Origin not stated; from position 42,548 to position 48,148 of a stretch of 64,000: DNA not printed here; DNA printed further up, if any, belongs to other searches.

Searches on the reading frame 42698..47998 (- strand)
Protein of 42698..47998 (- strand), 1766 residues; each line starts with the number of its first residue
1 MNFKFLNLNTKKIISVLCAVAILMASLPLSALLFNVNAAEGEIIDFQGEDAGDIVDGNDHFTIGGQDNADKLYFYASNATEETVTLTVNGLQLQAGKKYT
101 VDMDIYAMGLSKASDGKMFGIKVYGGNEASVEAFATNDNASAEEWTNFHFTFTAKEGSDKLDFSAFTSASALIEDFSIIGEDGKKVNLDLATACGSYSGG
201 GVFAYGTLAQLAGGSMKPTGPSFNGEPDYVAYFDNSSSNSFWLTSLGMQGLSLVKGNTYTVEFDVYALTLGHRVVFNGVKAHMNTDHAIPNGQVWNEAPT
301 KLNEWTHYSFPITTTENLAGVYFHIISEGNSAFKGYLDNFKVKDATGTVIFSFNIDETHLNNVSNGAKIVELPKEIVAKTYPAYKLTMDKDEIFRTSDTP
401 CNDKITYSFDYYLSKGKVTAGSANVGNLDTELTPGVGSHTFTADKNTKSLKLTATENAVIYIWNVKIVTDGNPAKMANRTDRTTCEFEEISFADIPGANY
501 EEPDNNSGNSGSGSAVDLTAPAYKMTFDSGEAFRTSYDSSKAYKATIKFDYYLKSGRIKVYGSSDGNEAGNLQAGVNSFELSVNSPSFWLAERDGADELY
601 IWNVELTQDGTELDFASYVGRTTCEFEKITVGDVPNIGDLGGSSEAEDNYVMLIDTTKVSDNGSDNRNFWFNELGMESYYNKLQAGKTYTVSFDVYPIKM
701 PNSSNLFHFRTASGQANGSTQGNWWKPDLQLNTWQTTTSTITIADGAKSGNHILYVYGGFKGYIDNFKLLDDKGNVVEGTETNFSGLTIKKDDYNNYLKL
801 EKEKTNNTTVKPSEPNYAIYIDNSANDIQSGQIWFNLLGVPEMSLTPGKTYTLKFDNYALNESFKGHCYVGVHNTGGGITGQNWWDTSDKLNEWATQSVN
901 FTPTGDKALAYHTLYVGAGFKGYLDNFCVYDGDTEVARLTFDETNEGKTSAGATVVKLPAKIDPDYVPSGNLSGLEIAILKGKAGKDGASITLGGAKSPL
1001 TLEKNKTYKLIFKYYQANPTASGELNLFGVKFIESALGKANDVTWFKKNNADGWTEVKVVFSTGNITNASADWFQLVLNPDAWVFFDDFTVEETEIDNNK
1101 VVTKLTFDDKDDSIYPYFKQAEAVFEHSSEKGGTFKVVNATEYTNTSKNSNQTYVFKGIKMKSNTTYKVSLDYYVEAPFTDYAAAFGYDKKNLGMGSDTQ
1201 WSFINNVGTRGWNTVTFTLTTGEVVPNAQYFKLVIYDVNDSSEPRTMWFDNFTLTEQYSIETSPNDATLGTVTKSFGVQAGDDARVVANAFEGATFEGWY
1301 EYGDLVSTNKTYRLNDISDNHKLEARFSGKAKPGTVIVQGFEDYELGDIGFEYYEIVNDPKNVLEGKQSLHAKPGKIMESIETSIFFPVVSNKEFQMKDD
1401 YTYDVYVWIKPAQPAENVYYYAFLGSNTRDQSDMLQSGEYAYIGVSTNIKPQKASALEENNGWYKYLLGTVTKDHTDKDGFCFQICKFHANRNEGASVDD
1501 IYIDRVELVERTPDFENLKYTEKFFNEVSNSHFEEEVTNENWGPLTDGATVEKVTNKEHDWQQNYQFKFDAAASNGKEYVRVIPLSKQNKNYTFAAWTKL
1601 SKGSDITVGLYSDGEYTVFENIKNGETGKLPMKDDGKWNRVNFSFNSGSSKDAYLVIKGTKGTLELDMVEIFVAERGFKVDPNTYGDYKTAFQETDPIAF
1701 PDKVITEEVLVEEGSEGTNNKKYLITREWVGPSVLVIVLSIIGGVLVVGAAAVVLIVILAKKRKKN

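Call 6: search_protein_families(library=ncbifam, proteins=[window:42698-47998:-], max_evalue=0.01)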
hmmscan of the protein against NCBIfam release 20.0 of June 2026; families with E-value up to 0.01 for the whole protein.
window:42698-47998:- (1766 aa): 0 families

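Call 15: search_protein_families(library=pfam, proteins=[window:42698-47998:-], max_evalue=0.01)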
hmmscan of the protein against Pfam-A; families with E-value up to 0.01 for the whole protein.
window:42698-47998:- (1766 aa): 1 family
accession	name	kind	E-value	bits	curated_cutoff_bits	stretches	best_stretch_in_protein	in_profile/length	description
PF02018.23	CBM_4_9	-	7.2e-27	94.9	25.9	4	250-327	56-131/136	Carbohydrate binding domain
